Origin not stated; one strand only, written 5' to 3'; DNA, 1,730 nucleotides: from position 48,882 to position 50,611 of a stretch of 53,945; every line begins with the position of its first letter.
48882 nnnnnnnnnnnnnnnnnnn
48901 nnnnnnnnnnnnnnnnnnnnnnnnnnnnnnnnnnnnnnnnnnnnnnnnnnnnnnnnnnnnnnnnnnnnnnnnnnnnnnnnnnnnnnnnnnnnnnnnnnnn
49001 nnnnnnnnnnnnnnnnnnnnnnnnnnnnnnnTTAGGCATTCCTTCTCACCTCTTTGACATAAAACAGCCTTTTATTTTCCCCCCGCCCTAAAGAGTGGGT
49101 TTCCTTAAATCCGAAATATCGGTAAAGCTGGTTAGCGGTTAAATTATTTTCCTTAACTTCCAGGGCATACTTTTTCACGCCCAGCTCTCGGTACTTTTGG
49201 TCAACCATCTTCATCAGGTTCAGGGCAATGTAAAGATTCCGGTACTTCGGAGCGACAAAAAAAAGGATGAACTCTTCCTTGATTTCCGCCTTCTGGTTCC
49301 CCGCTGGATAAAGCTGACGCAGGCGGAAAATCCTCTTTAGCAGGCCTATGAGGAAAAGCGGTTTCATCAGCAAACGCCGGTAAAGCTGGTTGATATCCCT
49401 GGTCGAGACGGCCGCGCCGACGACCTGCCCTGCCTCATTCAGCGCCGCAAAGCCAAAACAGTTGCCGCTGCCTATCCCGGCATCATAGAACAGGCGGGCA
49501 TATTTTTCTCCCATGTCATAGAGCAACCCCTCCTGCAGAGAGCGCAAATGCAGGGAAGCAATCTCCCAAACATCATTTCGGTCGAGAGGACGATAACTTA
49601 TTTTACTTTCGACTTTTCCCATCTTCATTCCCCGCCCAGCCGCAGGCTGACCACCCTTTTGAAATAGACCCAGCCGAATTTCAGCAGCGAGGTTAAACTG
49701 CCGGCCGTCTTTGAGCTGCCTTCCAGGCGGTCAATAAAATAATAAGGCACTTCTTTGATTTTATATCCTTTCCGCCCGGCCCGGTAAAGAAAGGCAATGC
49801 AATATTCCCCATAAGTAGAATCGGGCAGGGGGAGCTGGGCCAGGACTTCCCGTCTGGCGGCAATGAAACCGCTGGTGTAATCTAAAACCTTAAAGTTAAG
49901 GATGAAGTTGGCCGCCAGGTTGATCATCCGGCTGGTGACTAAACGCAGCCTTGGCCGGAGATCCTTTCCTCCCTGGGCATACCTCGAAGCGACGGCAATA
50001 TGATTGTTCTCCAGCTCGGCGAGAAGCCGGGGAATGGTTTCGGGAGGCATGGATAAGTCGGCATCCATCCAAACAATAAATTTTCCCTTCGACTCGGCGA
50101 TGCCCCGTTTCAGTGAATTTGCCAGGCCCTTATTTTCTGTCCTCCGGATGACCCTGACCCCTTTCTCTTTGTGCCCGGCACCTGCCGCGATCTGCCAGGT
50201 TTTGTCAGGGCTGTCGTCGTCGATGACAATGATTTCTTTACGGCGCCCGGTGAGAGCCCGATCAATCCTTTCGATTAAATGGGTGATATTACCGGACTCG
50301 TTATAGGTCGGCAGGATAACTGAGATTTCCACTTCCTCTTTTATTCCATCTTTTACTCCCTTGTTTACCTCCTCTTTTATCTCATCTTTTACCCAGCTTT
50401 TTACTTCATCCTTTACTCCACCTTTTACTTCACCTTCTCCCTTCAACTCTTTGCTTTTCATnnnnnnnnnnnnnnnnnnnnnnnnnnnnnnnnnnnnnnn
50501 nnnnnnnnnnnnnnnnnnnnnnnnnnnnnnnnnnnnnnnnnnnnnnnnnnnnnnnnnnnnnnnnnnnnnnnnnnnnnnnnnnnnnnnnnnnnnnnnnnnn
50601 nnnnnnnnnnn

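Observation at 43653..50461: ACP-dependent FkbH-type acyl/glyceryl modification operon coupled to GT2 and GT39 glycosyltransferases in an archaeon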

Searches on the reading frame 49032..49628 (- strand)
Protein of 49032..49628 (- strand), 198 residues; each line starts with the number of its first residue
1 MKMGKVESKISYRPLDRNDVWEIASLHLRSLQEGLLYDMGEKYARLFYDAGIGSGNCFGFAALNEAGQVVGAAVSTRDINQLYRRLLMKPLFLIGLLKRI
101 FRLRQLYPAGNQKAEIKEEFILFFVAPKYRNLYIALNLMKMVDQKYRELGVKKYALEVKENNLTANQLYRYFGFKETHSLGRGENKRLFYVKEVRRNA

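Call 3: search_protein_families(library=pfam, proteins=[window:49032-49628:-], max_evalue=0.01)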
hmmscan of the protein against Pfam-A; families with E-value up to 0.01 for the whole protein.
window:49032-49628:- (198 aa): 3 families
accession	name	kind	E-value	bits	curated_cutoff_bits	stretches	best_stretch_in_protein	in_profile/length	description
PF00583.31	Acetyltransf_1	-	7.1e-09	36.4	20.7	1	54-174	30-116/116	Acetyltransferase (GNAT) family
PF13673.13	Acetyltransf_10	-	3.1e-08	34.1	23.6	1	120-179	54-112/128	Acetyltransferase (GNAT) domain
PF13508.13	Acetyltransf_7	-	1.4e-06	29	27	1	121-176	30-84/84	Acetyltransferase (GNAT) domain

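Call 4: search_protein_families(library=ncbifam, proteins=[window:49032-49628:-], max_evalue=0.01)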
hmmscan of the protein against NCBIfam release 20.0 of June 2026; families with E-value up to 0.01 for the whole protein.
window:49032-49628:- (198 aa): 6 families
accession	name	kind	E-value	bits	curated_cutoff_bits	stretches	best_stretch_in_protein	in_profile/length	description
TIGR01575.1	rimI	equivalog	9.1e-09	35.6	86.4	1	119-178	57-116/132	ribosomal protein S18-alanine N-acetyltransferase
NF002959.0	PRK03624.1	equivalog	7.2e-06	25.8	124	1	125-181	80-136/147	GNAT family acetyltransferase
NF007853.0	PRK10562.1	equivalog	8.3e-05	22.8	125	1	123-179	74-125/146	N-acetyltransferase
NF007025.1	PRK09491.1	equivalog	0.00037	20.5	173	1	124-177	69-122/145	ribosomal protein S18-alanine N-acetyltransferase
NF000224.3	AAC_6p_Acine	exception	0.00052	20.1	225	1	123-179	81-137/146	AAC(6')-Ighjkrstuvwx family aminoglycoside N-acetyltransferase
NF043067.1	AAC_6p_group_E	equivalog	0.00078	19.3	140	1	123-178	76-131/140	aminoglycoside 6'-N-acetyltransferase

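Call 36: search_solved_structures(query=window:49032-49628:-, max_evalue=1)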
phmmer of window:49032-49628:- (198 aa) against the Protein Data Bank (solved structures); distinct sequences matched with E-value up to 1: 10.
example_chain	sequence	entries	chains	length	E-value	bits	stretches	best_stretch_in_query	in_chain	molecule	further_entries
1on0_A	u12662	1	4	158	0.00022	24.5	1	118-178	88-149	YycN protein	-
1ufh_A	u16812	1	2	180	0.00029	24.1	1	118-178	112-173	YYCN protein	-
2eui_A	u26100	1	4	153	0.072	16.3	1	95-178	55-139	Probable acetyltransferase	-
6bff_A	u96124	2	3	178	0.083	16.1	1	80-180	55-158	Aminoglycoside acetyltransferase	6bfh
3jvn_A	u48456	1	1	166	0.11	15.7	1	123-180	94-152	Acetyltransferase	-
4e8o_A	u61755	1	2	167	0.16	15.1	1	104-179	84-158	Aac(6')-Ih protein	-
4pv6_C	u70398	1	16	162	0.24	14.6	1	110-178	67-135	N-terminal acetyltransferase complex subunit [ARD1]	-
2aj6_A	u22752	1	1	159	0.27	14.4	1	111-178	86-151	hypothetical protein MW0638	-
3eo4_A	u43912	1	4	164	0.74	13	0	137-186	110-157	Uncharacterized protein MJ1062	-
5isv_A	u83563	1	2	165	0.96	12.6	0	119-177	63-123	Ribosomal-protein-alanine acetyltransferase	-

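Call 52: find_homologous_proteins(query=window:49032-49628:-, max_evalue=0.00001)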
Query window:49032-49628:- (198 aa): 12 proteins with E <= 0.00001 among 200 candidates.
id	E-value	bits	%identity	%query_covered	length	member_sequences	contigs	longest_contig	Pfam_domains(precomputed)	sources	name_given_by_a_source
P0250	7.3e-125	432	100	100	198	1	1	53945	PF13673.14,PF13508.14,PF00583.32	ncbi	-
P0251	1.4e-81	291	66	96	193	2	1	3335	PF13673.14,PF13508.14,PF00583.32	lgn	-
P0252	8.8e-77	275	63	96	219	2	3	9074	PF13673.14,PF13508.14,PF00583.32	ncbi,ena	-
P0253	4.2e-74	267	63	93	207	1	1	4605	PF13673.14,PF00583.32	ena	-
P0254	9.2e-70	252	59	94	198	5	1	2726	PF13673.14,PF13508.14,PF00583.32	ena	-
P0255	5.1e-65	237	55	93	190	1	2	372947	PF13673.14,PF13508.14,PF00583.32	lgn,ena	-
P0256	1.2e-62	229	57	93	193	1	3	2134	PF13673.14,PF00583.32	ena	-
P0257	9.2e-60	220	56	94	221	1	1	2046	PF13673.14,PF13508.14,PF00583.32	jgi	jgi:GNAT superfamily N-acetyltransferase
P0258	4.0e-59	218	52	93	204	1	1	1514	PF13673.14,PF13508.14,PF00583.32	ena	-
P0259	7.6e-51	191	56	82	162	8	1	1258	PF00583.32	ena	-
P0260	3.8e-48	182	50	94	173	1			PF00583.32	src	-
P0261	2.6e-23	101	49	47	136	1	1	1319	-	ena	-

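Call 60: predict_structure(alignment_id=A4)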
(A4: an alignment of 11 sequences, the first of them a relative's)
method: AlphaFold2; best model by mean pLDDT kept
length: 198 residues; sequences in the alignment: 11
mean_pLDDT: 84.7   pTM: 0.81
mean pLDDT of the five models: 84.7, 83.5, 82.3, 82.3, 82.2
residues with pLDDT >= 90: 92; 70-90: 80; 50-70: 19; < 50: 7
segments of 3 or more residues with pLDDT < 50: 1-6
pLDDT, mean of each block of 10 residues (from residue 1): 56 94 88 80 93 94 92 92 90 86 65 72 77 90 94 90 88 90 84 76
secondary structure, 60 per line:
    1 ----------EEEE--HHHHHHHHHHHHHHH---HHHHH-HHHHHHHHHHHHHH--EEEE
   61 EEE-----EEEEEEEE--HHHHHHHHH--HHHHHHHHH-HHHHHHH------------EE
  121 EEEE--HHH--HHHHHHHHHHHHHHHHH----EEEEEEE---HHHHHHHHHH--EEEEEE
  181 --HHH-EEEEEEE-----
elements in order: E11-14 H17-31 H35-39 H41-54 E57-63 E69-76 H79-87 H90-98 H100-106 E119-124 H132-148 E153-159 H163-172 E175-180 E187-193

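Call 62: fold_search(model_id=the predicted structure, library=pdb)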
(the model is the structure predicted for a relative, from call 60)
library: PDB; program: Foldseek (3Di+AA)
matches with E <= 10: 1336; with E <= 0.001: 581
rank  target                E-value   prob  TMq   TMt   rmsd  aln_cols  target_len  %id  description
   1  6bfh                  2.7e-10  1.00  0.58  0.64   5.2       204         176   18  Structure of the kanamycin complex of aminoglycoside acetyltransferase AAC(6')-Im (released 2017-11-08)
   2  2jlm_A                2.9e-09  1.00  0.62  0.69   5.6       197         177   16  Structure of a Putative Acetyltransferase (ACIAD1637) from Acinetobacter baylyi ADP1 (released 2009-01-20)
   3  6bff_A                4.6e-09  1.00  0.58  0.63   5.6       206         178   18  Structure of the aminoglycoside acetyltransferase AAC(6')-Im (released 2017-11-08)
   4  7civ                  5.8e-09  1.00  0.61  0.57   5.8       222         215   16  Crystal Structure of Agmatine N-Acetyltransferase mutant S171A in complex with Ac-CoA (released 2021-08-18)
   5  7ciu_A                8.5e-09  1.00  0.61  0.58   6.3       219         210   17  Crystal Structure of Agmatine N-Acetyltransferase mutant S171A apo form (released 2021-07-21)
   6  2jlm_B                9.6e-09  1.00  0.64  0.70   3.8       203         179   15  Structure of a Putative Acetyltransferase (ACIAD1637) from Acinetobacter baylyi ADP1 (released 2009-01-20)
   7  2jlm_D                9.6e-09  1.00  0.65  0.71   4.2       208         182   16  Structure of a Putative Acetyltransferase (ACIAD1637) from Acinetobacter baylyi ADP1 (released 2009-01-20)
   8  5k9n_B                9.6e-09  1.00  0.59  0.57   6.9       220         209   17  Structural and Mechanistic Analysis of Drosophila melanogaster Polyamine N acetyltransferase, an enzyme that Catalyzes (released 2017-06-07)
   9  2jlm_E                1.1e-08  1.00  0.65  0.71   3.8       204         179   16  Structure of a Putative Acetyltransferase (ACIAD1637) from Acinetobacter baylyi ADP1 (released 2009-01-20)
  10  7kwj_B                1.1e-08  1.00  0.59  0.69   4.5       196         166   17  Spermidine N-acetyltransferase SpeG K23-Q34 chimera from Vibrio cholerae and hSSAT (released 2020-12-16)
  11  2jlm_F                1.2e-08  1.00  0.62  0.68   4.0       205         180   16  Structure of a Putative Acetyltransferase (ACIAD1637) from Acinetobacter baylyi ADP1 (released 2009-01-20)
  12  4jjx_B                1.3e-08  1.00  0.58  0.67   4.5       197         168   17  Dodecameric structure of spermidine N-acetyltransferase SpeG from Vibrio cholerae O1 biovar eltor (released 2013-04-03)
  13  6cy6                  1.5e-08  1.00  0.56  0.64   5.0       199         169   18  Crystal structure of spermidine/spermine N-acetyltransferase SpeG from Escherichia coli in complex with tris(hydroxymeth (released 2018-04-18)
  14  7kwq_C                1.6e-08  1.00  0.57  0.66   4.5       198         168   17  Spermidine N-acetyltransferase SpeG R149-K152 chimera from Vibrio cholerae and hSSAT (released 2020-12-16)
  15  6vfm_A                1.6e-08  1.00  0.56  0.65   4.8       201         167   14  Crystal structure of SpeG allosteric polyamine acetyltransferase from Bacillus thuringiensis (released 2020-02-19)
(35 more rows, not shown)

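Call 67: search_protein_representatives(protein=window:49032-49628:-)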
Query: 198 residues. Proteins with E-value up to 0.001 (for the whole library): 317; up to 1e-10: 14; up to 1e-30: 2. The best 150 are listed.
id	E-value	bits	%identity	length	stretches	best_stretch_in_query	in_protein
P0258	1.3e-59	217.7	52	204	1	9-194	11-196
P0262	3.3e-51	190.2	48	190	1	8-196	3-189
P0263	4.4e-30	121.4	33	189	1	10-194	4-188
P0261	8.3e-24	100.9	49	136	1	9-102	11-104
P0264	1.7e-16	77.1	30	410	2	21-175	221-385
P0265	1.0e-15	74.5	32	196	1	7-173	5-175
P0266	4.3e-13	66.0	31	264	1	14-177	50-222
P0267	1.3e-12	64.4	30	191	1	22-191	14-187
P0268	1.6e-12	64.1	31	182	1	17-179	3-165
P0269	7.0e-12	62.0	35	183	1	16-175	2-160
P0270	1.2e-11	61.3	30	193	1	13-181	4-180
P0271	1.3e-11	61.1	29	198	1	18-173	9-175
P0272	2.6e-11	60.1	28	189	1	16-193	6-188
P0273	7.2e-11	58.7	30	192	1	12-179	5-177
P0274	1.6e-10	57.6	31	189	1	12-190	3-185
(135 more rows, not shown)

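Call 68: find_encoding_contigs(protein=P0263, flank=6000, max_places=2)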
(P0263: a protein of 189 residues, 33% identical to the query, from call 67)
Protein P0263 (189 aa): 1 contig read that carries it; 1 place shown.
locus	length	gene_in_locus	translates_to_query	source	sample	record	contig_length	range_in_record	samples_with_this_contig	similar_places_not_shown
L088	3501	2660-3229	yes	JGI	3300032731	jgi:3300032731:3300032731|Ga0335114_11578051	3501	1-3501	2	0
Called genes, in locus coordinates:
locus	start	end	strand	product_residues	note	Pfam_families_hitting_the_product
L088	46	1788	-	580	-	PF13231:PMT_2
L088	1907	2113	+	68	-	-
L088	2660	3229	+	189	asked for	-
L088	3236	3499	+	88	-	?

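Call 69: find_encoding_contigs(protein=P0252, flank=8000, max_places=2)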
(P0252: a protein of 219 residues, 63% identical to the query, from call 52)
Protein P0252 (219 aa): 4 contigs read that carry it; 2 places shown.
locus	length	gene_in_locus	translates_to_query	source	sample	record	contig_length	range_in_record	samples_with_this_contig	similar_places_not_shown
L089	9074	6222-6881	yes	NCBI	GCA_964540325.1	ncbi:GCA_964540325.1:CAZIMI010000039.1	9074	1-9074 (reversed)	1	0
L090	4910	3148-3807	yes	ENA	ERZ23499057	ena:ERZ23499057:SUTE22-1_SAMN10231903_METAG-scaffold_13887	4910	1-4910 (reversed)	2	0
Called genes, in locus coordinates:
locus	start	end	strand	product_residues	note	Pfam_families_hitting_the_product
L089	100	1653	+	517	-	PF01554:MatE (faint), PF01943:Polysacc_synt, PF13440:Polysacc_synt_3, PF03023:MurJ (weak), PF13440:Polysacc_synt_3 (weak)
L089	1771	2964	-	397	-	-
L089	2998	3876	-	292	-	PF00535:Glycos_transf_2, PF26629:GT2_TM_C (weak)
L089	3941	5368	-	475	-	PF01812:5-FTHF_cyc-lig, PF00763:THF_DHG_CYH, PF02882:THF_DHG_CYH_C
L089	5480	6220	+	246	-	PF13641:Glyco_tranf_2_3, PF00535:Glycos_transf_2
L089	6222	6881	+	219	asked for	PF00583:Acetyltransf_1, PF13508:Acetyltransf_7 (faint), PF13673:Acetyltransf_10 (weak)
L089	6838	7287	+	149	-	PF01648:ACPS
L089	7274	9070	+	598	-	PF21211:FkbH_N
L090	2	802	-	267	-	?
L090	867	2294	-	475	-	PF01812:5-FTHF_cyc-lig, PF00763:THF_DHG_CYH, PF02882:THF_DHG_CYH_C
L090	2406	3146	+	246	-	PF13641:Glyco_tranf_2_3, PF00535:Glycos_transf_2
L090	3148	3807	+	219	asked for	PF00583:Acetyltransf_1, PF13508:Acetyltransf_7 (faint), PF13673:Acetyltransf_10 (weak)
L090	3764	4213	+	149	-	PF01648:ACPS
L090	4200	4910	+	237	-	?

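Call 71: find_encoding_contigs(protein=P0265, flank=7000, max_places=2)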
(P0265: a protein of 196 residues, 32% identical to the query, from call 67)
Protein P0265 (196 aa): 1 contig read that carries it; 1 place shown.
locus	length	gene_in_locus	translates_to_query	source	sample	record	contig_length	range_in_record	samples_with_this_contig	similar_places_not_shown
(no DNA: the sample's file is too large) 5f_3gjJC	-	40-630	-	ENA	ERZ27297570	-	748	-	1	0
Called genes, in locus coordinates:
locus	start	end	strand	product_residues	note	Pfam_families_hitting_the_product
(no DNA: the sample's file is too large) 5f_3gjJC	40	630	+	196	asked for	PF00583:Acetyltransf_1, PF13508:Acetyltransf_7, PF08445:FR47 (weak), PF13673:Acetyltransf_10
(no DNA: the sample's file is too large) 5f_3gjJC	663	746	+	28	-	?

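Call 72: find_encoding_contigs(protein=P0267, flank=7000, max_places=2)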
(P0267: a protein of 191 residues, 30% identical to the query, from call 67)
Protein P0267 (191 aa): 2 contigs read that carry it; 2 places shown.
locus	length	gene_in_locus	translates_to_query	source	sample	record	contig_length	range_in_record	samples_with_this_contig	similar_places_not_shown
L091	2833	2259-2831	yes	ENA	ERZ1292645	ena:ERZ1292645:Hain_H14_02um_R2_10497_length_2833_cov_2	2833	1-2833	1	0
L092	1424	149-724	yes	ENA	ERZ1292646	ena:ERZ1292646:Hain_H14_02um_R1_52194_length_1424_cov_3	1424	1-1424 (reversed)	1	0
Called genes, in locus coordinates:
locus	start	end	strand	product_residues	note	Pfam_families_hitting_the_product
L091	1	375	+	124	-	?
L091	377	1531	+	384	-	PF01041:DegT_DnrJ_EryC1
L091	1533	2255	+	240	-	PF13641:Glyco_tranf_2_3, PF00535:Glycos_transf_2, PF10111:Glyco_tranf_2_2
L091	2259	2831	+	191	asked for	PF00583:Acetyltransf_1, PF13420:Acetyltransf_4 (faint), PF08445:FR47 (weak), PF13508:Acetyltransf_7, PF13673:Acetyltransf_10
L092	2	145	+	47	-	?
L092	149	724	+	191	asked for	PF00583:Acetyltransf_1, PF13420:Acetyltransf_4 (faint), PF08445:FR47 (weak), PF13508:Acetyltransf_7, PF13673:Acetyltransf_10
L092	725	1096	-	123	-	-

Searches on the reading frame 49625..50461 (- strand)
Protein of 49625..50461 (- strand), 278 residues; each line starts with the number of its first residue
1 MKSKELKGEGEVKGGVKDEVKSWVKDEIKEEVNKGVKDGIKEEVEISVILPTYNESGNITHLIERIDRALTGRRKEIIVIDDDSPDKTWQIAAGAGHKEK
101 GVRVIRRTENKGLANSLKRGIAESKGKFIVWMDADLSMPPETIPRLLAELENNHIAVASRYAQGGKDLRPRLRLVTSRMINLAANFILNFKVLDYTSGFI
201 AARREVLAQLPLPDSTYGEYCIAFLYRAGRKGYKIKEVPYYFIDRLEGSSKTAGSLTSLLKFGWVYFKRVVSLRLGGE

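Call 3: search_protein_families(library=pfam, proteins=[window:49625-50461:-], max_evalue=0.01)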
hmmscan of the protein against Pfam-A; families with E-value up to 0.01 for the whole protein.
window:49625-50461:- (278 aa): 5 families
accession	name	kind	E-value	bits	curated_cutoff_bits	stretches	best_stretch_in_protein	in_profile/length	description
PF00535.33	Glycos_transf_2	-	1.5e-38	132.8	23.3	1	47-209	1-166/168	Glycosyl transferase family 2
PF13641.12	Glyco_tranf_2_3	-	1.9e-07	31.8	27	1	46-159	3-122/230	Glycosyltransferase like family 2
PF12804.13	NTP_transf_3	-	0.0002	22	27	1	62-160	26-123/160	MobA-like NTP transferase domain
PF13506.12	Glyco_transf_21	-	0.00026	20.9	21.7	1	115-209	20-116/174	Glycosyl transferase family 21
PF10111.15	Glyco_tranf_2_2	-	0.0058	16.6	27.3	1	47-143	1-99/276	Glycosyltransferase like family 2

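Call 4: search_protein_families(library=ncbifam, proteins=[window:49625-50461:-], max_evalue=0.01)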
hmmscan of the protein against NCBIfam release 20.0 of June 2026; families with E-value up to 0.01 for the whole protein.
window:49625-50461:- (278 aa): 26 families (the best 25 are shown)
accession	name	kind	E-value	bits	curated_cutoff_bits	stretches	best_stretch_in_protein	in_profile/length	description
NF041391.1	DPhHxTase_Halo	equivalog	3.6e-19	68.6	375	1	52-246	3-187/213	dolichyl-phosphate hexose transferase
TIGR04182.1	glyco_TIGR04182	equivalog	7.2e-18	65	325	1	45-251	1-199/293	S-layer glycoprotein N-glycosyltransferase AglJ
NF007986.1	PRK10714.1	equivalog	7.8e-18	64.5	529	1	45-208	7-170/316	undecaprenyl-phosphate 4-deoxy-4-formamido-L-arabinose transferase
NF010496.0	PRK13915.1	equivalog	1.7e-17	63.5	262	1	22-188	7-182/307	glucosyl-3-phosphoglycerate synthase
TIGR03937.1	PgaC_IcaA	equivalog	4.6e-17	62.1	422.3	1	23-154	24-154/407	poly-beta-1,6-N-acetyl-D-glucosamine synthase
NF041875.1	EPS_EpsD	equivalog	8e-16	58.3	370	1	46-154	1-108/325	exopolysaccharide biosynthesis glycosyltransferase EpsD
NF047588.1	GlcsyltransPgfSStrep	equivalog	4e-15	55.8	500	1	45-251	2-204/308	glycosyltransferase PgfS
TIGR04283.1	glyco_like_mftF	equivalog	8e-15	55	182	1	46-172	1-118/221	TIGR04283 family arsenosugar biosynthesis glycosyltransferase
NF047683.1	TeichurnBiosyTuaG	equivalog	3e-13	50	400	1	42-157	4-118/252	teichuronic acid biosynthesis protein TuaG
NF007482.0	PRK10073.1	equivalog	4.8e-13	48.8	423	1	43-159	5-119/334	glycosyltransferase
TIGR03965.1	mycofact_glyco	equivalog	1.1e-11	44.3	280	1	31-158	61-187/467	mycofactocin biosynthesis glycosyltransferase MftF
TIGR03111.1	glyc2_xrt_Gpos1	hypoth_equivalog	4.4e-11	42.2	363.95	1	33-155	38-161/439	TIGR03111 family XrtG-associated glycosyltransferase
NF053739.1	GlytfEpsEBac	equivalog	2.2e-10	40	450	1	46-138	3-96/265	glycosyltransferase EpsE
NF038302.1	EPS_HpsE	equivalog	9.1e-09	34.7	300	1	44-136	1-97/307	hormogonium polysaccharide biosynthesis glycosyltransferase HpsE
NF050050.1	ProtGlycPglI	equivalog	4.3e-07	29.6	500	1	45-154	3-112/306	GalNAc(5)-diNAcBac-PP-undecaprenol beta-1,3-glucosyltransferase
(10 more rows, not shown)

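Call 38: search_solved_structures(query=window:49625-50461:-, max_evalue=0.0001)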
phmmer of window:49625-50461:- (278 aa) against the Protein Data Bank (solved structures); distinct sequences matched with E-value up to 0.0001: 25.
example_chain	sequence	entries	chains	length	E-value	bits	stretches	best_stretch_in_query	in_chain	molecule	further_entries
5mlz_A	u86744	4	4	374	2.1e-39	139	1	35-255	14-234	Dolichol monophosphate mannose synthase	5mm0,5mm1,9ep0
9hwj_A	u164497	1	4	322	8.8e-15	58.3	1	45-207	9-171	Undecaprenyl-phosphate 4-deoxy-4-formamido-L-arabinose transferase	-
5ekp_C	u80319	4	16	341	3.1e-14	56.5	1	43-216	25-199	Uncharacterized glycosyltransferase sll0501 | Glycosyltransferase sll0501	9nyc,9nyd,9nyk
5eke_A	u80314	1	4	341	3.1e-14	56.5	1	43-216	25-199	Uncharacterized glycosyltransferase sll0501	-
9nye_A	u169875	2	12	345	3.2e-14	56.4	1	43-216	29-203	Glycosyltransferase sll0501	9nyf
9bhc_C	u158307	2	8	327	4.5e-14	55.9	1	45-209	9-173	Undecaprenyl-phosphate 4-deoxy-4-formamido-L-arabinose transferase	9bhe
8vxh_A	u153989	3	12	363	5.5e-14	55.7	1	45-209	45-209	Undecaprenyl-phosphate 4-deoxy-4-formamido-L-arabinose transferase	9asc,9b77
8vh7_A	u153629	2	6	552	8e-09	38.7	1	44-163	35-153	Heparosan synthase B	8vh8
8viw_A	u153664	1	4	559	8.2e-09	38.7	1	44-163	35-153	Heparosan synthase B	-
8bz4_A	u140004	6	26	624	3.9e-08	36.5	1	29-159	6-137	Glycosyltransferase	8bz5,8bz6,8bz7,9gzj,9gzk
8bz8_A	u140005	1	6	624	3.9e-08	36.5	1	29-159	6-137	Glycosyltransferase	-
7pdo_A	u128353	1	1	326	1.1e-07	35.1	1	44-150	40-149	Glucosyl-3-phosphoglycerate synthase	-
7p5l_A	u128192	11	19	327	1.1e-07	35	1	44-150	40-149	Glucosyl-3-phosphoglycerate synthase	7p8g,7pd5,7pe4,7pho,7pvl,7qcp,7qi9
4y6n_A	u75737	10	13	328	1.3e-07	34.7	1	41-151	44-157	Glucosyl-3-phosphoglycerate synthase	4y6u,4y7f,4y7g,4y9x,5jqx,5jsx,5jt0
3e25_A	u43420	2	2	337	1.3e-07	34.7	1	41-151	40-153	Putative uncharacterized protein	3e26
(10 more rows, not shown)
